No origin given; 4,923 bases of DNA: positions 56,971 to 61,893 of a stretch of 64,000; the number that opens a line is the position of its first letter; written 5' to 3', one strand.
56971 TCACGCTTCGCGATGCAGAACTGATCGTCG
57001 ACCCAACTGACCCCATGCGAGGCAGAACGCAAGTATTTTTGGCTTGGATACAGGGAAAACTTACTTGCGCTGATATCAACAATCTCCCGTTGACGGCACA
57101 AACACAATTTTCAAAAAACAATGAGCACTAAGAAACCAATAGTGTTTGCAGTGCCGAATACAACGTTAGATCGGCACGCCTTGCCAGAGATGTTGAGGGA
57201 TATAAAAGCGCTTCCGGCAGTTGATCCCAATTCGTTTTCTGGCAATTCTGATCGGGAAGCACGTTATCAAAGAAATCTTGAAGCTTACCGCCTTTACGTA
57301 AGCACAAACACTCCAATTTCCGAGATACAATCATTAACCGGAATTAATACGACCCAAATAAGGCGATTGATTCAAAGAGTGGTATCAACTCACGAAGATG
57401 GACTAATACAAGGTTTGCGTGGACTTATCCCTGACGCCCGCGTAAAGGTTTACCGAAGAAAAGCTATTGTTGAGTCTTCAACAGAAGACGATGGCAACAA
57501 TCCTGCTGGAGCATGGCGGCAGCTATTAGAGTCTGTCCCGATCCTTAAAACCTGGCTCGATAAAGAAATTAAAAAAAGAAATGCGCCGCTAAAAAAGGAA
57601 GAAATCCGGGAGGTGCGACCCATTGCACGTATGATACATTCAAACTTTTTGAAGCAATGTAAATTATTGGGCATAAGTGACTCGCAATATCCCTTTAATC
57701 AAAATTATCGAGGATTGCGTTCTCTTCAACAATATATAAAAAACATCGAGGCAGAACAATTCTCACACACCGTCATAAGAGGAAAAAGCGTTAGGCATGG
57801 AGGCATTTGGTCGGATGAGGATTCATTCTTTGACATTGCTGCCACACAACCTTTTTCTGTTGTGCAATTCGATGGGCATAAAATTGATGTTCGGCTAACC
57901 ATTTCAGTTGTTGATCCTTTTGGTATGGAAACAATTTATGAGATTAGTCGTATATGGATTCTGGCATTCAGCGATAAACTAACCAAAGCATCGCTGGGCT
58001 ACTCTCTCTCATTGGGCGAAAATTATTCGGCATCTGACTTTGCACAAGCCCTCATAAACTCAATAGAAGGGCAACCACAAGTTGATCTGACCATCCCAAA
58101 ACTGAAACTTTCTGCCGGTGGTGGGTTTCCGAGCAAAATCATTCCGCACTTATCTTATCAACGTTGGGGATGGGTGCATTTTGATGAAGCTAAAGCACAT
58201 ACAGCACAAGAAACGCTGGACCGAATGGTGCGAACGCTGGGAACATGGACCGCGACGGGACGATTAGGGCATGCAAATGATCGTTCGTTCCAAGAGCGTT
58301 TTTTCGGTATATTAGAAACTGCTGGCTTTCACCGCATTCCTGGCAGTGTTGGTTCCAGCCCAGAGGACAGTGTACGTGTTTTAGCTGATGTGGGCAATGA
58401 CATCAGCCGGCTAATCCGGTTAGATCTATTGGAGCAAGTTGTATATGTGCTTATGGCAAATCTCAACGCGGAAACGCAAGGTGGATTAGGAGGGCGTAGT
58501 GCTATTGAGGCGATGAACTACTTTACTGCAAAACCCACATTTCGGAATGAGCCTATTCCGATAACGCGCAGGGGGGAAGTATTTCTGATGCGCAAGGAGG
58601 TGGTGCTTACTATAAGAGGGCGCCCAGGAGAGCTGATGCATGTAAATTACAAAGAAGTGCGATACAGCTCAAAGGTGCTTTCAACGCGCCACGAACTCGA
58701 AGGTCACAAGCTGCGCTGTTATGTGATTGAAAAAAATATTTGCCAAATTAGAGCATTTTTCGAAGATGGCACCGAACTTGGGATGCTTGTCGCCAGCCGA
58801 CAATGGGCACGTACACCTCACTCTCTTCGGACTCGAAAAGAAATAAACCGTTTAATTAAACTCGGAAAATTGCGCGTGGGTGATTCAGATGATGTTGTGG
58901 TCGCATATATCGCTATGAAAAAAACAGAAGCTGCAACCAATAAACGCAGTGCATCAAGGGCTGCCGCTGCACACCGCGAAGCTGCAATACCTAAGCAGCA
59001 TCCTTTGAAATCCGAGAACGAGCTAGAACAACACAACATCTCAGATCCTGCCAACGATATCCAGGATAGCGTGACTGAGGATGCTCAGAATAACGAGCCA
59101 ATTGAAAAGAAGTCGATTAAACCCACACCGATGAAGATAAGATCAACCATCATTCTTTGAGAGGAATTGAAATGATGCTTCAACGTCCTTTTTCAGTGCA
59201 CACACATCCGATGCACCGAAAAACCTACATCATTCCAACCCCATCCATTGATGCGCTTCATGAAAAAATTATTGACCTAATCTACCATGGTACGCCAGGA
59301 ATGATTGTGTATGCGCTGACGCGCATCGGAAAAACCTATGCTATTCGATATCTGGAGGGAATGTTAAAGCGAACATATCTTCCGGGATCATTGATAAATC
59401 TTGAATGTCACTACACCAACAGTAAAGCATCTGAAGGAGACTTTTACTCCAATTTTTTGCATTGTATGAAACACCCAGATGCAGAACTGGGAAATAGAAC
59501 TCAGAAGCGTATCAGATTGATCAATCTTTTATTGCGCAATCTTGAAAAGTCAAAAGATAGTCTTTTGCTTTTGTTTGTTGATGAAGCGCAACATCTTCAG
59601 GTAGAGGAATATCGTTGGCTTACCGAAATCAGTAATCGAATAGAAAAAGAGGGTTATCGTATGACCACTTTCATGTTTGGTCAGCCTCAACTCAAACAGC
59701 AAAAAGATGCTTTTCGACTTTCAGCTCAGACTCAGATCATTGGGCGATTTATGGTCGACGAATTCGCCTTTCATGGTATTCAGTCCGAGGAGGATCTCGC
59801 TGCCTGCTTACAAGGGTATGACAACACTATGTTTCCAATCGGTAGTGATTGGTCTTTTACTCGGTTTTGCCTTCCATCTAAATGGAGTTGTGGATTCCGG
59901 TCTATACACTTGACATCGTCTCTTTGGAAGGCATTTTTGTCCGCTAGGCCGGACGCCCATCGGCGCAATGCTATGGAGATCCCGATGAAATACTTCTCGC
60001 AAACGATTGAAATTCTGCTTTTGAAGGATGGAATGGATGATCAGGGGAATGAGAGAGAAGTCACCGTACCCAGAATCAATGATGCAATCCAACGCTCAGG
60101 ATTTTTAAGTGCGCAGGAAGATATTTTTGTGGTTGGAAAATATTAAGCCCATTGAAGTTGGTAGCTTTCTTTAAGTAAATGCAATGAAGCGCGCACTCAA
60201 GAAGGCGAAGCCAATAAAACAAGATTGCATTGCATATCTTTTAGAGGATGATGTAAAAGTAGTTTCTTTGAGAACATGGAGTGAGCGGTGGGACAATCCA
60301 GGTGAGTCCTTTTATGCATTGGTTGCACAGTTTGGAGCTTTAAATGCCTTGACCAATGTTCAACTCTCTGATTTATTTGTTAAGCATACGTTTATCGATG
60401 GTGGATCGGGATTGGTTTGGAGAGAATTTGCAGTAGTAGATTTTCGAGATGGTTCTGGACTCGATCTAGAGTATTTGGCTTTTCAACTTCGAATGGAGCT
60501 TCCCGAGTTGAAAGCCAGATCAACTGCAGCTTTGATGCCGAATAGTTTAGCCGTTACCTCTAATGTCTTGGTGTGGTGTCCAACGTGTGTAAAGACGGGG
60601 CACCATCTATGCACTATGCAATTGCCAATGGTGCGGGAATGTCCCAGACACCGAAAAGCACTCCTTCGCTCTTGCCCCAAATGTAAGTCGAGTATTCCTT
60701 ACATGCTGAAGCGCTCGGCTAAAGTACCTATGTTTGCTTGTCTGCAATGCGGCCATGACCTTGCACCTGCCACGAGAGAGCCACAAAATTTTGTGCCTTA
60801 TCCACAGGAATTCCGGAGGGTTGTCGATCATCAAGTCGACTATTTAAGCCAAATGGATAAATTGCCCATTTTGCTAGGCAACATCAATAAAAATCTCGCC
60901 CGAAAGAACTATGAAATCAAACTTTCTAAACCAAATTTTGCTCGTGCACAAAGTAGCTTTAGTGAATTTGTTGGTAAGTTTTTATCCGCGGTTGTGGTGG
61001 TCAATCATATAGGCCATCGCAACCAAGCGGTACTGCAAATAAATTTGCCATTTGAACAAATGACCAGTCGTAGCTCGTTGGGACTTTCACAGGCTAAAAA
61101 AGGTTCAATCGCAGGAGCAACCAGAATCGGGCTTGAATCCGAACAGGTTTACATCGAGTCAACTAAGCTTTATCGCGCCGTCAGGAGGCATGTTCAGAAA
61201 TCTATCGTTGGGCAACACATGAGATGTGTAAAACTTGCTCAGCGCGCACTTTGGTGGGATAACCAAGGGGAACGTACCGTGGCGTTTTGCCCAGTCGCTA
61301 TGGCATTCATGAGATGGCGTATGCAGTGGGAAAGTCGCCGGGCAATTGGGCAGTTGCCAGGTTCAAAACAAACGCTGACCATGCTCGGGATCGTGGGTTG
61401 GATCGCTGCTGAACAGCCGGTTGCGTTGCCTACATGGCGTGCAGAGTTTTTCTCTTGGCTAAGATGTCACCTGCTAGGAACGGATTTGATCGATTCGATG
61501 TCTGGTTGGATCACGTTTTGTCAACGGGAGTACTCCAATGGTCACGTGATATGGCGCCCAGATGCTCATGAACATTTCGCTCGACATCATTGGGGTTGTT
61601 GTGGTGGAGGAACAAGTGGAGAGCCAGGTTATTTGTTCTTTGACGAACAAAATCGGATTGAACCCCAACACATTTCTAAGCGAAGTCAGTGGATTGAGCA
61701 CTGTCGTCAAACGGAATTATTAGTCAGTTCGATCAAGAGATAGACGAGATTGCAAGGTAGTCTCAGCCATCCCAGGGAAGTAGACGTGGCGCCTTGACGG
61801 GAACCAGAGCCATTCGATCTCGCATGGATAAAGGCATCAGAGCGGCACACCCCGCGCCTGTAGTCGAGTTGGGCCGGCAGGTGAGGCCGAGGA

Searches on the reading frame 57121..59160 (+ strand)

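Call 5: search_protein_families(library=pfam, proteins=[window:57121-59160:+])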
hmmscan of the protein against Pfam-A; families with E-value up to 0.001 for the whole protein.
window:57121-59160:+ (679 aa): 0 families

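Call 6: search_protein_families(library=pfam, proteins=[window:57121-59160:+], max_evalue=10)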
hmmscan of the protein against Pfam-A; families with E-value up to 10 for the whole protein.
window:57121-59160:+ (679 aa): 0 families

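Call 7: search_protein_families(library=ncbifam, proteins=[window:57121-59160:+], max_evalue=1)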
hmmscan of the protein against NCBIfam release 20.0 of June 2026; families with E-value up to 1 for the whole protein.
window:57121-59160:+ (679 aa): 1 family
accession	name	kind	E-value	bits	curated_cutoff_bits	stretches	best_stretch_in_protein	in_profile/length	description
NF033594.2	transpos_ISNCY_2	equivalog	0.031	13.4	250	1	71-160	18-110/368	ISNCY family transposase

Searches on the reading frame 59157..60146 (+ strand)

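Call 5: search_protein_families(library=pfam, proteins=[window:59157-60146:+])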
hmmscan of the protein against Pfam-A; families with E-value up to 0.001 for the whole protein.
window:59157-60146:+ (329 aa): 1 family
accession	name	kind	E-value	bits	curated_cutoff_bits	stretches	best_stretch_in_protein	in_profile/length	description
PF13401.12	AAA_22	-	3.8e-11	43.8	27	1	49-181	8-128/130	AAA domain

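Call 6: search_protein_families(library=pfam, proteins=[window:59157-60146:+], max_evalue=10)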
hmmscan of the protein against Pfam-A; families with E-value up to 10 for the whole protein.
window:59157-60146:+ (329 aa): 2 families
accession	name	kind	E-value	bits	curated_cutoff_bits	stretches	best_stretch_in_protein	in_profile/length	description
PF13401.12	AAA_22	-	3.8e-11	43.8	27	1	49-181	8-128/130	AAA domain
PF09848.15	SLFN-g3_helicase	-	0.09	12.5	24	1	123-193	105-166/354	Schlafen group 3, DNA/RNA helicase domain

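Call 7: search_protein_families(library=ncbifam, proteins=[window:59157-60146:+], max_evalue=1)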
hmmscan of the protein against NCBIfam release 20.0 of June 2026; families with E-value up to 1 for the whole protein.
window:59157-60146:+ (329 aa): 2 families
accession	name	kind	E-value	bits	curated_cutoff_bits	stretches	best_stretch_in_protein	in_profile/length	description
TIGR03015.1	pepcterm_ATPase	hypoth_equivalog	0.0038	16.7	324.5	1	125-187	115-175/269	XrtA/PEP-CTERM system-associated ATPase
NF007086.0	PRK09539.1-3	equivalog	0.038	14.7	101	1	110-166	13-68/92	tRNA-splicing endonuclease subunit beta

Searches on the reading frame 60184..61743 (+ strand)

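Call 5: search_protein_families(library=pfam, proteins=[window:60184-61743:+])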
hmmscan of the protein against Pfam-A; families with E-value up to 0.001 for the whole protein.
window:60184-61743:+ (519 aa): 0 families

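Call 6: search_protein_families(library=pfam, proteins=[window:60184-61743:+], max_evalue=10)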
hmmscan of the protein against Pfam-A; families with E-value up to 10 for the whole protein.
window:60184-61743:+ (519 aa): 7 families
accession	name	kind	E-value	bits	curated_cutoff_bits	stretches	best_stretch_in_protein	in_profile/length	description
PF06527.16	TniQ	-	0.0072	17.4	27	1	87-160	57-142/142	TniQ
PF08274.17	Zn_Ribbon_YjdM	-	0.017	15.6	30.8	1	164-191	5-27/30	PhnA Zinc-Ribbon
PF19492.4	DUF6027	-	0.21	12.3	25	1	20-60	9-51/134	Family of unknown function (DUF6027)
PF22191.2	IBR_1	-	0.43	10.9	27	1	163-192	5-30/47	IBR domain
PF12760.12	Zn_ribbon_IS1595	-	0.9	10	25.4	1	162-191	19-45/46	Transposase zinc-ribbon domain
PF24747.1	Zn-ribbon_GIR1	-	1.3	9.4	26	0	125-136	1-12/37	GIR1-like zinc ribbon domain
PF12773.13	DZR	-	1.9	9.1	27.3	0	152-197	3-38/45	Double zinc ribbon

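Call 7: search_protein_families(library=ncbifam, proteins=[window:60184-61743:+], max_evalue=1)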
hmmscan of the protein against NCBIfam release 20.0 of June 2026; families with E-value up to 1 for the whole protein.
window:60184-61743:+ (519 aa): 1 family
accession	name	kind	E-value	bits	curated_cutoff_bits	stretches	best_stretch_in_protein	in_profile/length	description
TIGR02443.1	TIGR02443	equivalog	0.2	11.6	49.45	1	163-192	11-40/59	YheV family putative zinc ribbon protein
